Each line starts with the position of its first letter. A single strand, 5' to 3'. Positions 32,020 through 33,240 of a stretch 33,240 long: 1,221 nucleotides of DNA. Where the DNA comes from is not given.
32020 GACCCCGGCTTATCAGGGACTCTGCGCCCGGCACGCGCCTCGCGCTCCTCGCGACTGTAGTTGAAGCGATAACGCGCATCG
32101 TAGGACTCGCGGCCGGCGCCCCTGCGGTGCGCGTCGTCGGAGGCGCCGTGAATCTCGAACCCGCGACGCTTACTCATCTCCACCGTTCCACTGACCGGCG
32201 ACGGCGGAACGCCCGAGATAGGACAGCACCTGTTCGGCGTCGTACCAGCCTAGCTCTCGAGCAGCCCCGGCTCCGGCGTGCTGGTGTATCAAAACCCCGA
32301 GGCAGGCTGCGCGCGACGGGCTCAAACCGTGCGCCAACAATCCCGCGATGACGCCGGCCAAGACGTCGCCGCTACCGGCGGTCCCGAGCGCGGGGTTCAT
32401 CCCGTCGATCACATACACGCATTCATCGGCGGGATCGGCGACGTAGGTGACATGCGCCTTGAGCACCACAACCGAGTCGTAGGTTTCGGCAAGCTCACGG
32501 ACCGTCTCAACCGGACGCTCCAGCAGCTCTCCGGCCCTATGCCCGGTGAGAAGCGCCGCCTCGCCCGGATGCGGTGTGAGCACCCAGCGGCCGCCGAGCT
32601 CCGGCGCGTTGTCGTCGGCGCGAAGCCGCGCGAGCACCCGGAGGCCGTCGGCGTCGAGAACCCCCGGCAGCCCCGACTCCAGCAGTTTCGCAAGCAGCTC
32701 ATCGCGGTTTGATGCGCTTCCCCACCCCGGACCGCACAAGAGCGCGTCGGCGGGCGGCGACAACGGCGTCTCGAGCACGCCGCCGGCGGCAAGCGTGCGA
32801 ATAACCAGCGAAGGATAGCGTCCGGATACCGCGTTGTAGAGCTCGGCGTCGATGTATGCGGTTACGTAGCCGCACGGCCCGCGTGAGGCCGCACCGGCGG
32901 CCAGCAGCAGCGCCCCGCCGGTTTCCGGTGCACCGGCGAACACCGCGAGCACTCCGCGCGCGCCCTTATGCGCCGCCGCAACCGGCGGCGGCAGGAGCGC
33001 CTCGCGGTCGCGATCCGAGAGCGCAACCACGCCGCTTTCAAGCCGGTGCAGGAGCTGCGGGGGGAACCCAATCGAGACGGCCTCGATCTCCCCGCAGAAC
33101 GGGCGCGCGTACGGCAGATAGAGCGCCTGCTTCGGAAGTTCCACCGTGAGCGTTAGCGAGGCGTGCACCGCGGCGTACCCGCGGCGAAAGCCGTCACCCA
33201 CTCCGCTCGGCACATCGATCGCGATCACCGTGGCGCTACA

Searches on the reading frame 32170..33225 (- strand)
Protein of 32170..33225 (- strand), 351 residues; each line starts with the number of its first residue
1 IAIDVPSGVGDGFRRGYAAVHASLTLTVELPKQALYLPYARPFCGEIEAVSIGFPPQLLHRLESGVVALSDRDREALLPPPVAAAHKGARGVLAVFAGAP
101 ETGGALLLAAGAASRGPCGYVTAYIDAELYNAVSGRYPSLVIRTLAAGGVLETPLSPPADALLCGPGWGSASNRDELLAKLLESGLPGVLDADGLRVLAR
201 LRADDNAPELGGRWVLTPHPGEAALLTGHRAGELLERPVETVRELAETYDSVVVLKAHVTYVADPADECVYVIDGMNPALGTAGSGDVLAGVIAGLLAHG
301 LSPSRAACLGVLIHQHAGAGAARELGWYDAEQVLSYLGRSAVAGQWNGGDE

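Call 49: search_protein_families(library=pfam, proteins=[window:32170-33225:-], max_evalue=0.00001)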
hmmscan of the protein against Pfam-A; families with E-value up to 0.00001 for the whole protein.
window:32170-33225:- (351 aa): 1 family
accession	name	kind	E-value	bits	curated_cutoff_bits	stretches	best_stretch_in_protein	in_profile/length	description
PF01256.23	Carb_kinase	-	3e-41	141.9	27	1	94-334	2-237/242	NAD(P)H-hydrate dehydratase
